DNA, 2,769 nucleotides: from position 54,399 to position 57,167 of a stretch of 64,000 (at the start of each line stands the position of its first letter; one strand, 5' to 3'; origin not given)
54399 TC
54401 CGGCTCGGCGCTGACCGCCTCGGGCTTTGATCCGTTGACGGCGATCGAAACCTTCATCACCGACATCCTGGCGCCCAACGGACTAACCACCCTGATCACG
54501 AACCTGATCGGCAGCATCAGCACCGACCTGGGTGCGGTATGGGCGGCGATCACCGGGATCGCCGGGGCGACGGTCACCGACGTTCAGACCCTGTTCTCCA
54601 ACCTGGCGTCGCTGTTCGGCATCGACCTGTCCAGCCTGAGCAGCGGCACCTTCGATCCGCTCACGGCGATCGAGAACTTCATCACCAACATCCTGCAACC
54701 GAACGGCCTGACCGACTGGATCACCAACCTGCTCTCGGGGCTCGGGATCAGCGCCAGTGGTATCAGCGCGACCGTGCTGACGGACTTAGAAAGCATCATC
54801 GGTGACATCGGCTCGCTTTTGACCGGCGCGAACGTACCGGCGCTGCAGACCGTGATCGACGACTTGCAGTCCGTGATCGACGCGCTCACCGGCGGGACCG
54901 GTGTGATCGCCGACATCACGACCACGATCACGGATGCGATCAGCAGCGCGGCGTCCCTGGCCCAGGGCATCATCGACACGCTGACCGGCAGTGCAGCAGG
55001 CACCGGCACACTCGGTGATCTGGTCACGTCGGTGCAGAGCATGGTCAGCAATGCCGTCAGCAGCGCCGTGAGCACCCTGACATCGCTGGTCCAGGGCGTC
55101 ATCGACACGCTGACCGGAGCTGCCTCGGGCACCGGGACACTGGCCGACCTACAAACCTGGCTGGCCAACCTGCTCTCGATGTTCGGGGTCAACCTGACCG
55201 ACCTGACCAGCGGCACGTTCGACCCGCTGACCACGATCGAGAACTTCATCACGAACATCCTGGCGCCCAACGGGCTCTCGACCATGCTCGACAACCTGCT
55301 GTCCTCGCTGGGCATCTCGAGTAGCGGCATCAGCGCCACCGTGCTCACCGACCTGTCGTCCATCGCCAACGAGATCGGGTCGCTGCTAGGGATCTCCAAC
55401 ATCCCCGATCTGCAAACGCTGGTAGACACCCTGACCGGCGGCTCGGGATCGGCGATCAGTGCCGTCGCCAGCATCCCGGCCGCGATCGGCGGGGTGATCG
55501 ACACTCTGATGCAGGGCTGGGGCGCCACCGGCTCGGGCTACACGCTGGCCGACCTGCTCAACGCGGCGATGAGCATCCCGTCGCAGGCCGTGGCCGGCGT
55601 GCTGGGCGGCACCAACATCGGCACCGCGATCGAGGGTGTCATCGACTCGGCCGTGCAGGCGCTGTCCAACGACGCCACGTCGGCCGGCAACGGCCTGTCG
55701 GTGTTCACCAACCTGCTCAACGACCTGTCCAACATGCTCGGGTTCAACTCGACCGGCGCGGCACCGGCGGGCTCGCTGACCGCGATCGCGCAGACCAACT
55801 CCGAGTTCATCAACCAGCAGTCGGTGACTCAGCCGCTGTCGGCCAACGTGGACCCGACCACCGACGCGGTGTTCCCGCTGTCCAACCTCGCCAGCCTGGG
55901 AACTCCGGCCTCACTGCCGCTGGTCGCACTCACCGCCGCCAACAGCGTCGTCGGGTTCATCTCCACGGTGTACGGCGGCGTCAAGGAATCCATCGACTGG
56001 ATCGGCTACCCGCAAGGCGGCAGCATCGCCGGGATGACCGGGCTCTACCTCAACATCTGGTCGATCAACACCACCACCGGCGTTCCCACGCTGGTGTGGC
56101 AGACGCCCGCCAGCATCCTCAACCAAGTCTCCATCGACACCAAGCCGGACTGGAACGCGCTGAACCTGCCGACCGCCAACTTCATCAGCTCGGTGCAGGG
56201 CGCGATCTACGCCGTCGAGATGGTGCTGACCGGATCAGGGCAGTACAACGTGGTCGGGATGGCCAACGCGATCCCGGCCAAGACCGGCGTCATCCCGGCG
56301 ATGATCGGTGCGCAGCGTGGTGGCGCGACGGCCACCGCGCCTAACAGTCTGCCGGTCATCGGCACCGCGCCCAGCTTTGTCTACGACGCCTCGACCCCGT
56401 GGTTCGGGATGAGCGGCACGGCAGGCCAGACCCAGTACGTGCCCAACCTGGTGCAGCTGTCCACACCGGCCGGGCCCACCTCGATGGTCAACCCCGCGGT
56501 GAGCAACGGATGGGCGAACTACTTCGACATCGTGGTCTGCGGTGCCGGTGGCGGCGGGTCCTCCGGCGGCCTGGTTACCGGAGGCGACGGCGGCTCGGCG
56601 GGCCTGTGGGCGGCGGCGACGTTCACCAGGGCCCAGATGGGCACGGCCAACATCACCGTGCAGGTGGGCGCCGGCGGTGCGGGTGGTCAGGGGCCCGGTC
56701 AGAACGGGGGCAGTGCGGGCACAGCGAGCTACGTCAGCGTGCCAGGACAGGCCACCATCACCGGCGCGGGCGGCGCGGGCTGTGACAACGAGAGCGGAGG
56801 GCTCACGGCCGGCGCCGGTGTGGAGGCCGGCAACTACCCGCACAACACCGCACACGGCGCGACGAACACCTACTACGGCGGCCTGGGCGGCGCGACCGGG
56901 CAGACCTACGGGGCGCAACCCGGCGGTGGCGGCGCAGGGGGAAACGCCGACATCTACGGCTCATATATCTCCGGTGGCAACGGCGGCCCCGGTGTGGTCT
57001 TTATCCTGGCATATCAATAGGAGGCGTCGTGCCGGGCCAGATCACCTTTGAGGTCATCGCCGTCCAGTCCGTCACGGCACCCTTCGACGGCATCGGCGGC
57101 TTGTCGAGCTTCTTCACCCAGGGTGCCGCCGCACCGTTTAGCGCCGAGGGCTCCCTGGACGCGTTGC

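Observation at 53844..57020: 1058-aa tail protein with about 75-aa tandem protein repeats and Gly-rich terminal domain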

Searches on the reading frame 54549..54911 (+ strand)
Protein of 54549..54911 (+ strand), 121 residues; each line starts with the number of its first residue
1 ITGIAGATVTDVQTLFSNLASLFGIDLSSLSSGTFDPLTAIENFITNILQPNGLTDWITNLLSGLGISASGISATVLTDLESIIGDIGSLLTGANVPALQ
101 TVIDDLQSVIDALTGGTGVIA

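Call 90: predict_structure(alignment_id=A4)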
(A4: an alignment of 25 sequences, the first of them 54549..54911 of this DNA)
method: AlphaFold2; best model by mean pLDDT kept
length: 121 residues; sequences in the alignment: 25
mean_pLDDT: 68.1   pTM: 0.36
mean pLDDT of the five models: 68.1, 65.9, 59.2, 58.2, 56.8
residues with pLDDT >= 90: 0; 70-90: 64; 50-70: 49; < 50: 8
segments of 3 or more residues with pLDDT < 50: 74-77
pLDDT, mean of each block of 10 residues (from residue 1): 70 81 75 79 74 71 65 51 57 61 72 64 45
secondary structure, 60 per line:
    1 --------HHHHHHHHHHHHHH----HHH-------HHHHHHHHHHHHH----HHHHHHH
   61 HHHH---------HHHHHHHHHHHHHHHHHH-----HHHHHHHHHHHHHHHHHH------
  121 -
elements in order: H9-22 H37-49 H54-64 H74-91 H97-114

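Call 106: fold_search(model_id=the predicted structure, library=pdb)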
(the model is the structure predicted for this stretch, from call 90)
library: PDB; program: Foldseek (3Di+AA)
matches with E <= 10: 2; with E <= 0.001: 0
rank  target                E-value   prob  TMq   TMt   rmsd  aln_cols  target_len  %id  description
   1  2dam_MODEL_1_A        5.3e+00  0.06  0.14  0.22  10.6        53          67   13  Solution Structure of the Novel Identified UBA-like Domain in the N-terminal of Human ETEA Protein (released 2006-06-14)
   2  3e6m_E                8.2e+00  0.06  0.34  0.29  14.3       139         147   14  The crystal structure of a MarR family transcriptional regulator from Silicibacter pomeroyi DSS. (released 2008-09-02)

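Call 107: search_solved_structures(query=A4, max_evalue=10)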
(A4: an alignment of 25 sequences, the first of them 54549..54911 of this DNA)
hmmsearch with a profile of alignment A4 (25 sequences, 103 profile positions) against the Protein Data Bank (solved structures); distinct sequences matched with E-value up to 10: 5.
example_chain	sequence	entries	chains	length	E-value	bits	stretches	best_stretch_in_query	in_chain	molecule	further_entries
9p4j_E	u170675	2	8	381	0.55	13.9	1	77-96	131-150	Retron Eco8 reverse transcriptase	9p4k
23or_A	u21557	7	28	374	0.56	13.9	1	77-96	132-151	Retron Eco8 reverse transcriptase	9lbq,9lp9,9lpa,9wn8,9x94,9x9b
4am3_A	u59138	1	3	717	1.9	12.2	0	65-95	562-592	POLYRIBONUCLEOTIDE NUCLEOTIDYLTRANSFERASE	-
4aim_A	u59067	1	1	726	2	12.2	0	65-95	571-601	POLYRIBONUCLEOTIDE NUCLEOTIDYLTRANSFERASE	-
4aid_A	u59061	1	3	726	2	12.2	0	65-95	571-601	POLYRIBONUCLEOTIDE NUCLEOTIDYLTRANSFERASE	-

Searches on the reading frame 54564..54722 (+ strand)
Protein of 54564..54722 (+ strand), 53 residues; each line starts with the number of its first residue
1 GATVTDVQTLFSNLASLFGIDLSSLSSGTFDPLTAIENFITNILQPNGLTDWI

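Call 73: find_homologous_proteins(query=A3, max_evalue=0.001)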
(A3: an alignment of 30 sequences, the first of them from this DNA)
Query A3 (30 sequences): 440 candidates shared short words with the query, none scored E <= 0.001.

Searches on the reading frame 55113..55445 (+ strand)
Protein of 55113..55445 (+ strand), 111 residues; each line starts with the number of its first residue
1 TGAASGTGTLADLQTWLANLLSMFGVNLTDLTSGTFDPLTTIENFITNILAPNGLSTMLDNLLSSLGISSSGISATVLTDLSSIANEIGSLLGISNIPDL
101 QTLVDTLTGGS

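Call 69: search_protein_families(library=pfam, proteins=[window:55113-55445:+], max_evalue=10)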
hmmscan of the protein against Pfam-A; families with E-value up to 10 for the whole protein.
window:55113-55445:+ (111 aa): 2 families
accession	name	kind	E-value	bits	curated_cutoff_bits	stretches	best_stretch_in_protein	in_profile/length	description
PF11508.13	DUF3218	-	0.12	12.4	25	1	19-65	143-189/213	Protein of unknown function (DUF3218)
PF22485.1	DUF6987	-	0.21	11.8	26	1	17-69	138-190/200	Domain of unknown function (DUF6987)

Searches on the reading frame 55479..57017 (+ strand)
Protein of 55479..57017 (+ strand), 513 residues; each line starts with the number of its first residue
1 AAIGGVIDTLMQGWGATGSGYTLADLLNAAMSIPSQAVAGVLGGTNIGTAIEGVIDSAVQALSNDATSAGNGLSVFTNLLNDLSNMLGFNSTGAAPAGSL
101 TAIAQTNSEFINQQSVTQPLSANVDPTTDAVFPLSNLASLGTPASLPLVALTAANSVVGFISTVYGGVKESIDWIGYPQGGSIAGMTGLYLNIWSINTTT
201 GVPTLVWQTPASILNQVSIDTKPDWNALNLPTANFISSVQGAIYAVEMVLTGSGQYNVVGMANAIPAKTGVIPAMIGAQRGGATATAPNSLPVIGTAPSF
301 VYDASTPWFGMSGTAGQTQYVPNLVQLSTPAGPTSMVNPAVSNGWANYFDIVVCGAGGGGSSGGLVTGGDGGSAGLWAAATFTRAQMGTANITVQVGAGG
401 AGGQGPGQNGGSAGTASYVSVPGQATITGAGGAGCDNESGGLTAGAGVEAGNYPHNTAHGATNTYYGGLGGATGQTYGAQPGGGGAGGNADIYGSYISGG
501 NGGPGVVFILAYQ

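Call 109: search_solved_structures(query=window:55479-57017:+, max_evalue=10)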
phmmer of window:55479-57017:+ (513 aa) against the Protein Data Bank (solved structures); distinct sequences matched with E-value up to 10: 3.
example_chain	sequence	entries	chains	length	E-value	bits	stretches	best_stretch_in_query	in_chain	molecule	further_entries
9d93_Pa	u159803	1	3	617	0.00011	24.4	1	1-86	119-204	Tail spike, gp29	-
7xni_C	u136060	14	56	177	0.85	11.6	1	333-375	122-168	Calmodulin-3 | Calmodulin-1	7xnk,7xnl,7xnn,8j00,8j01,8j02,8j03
1aoc_A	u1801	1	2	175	3.3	9.6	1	39-78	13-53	COAGULOGEN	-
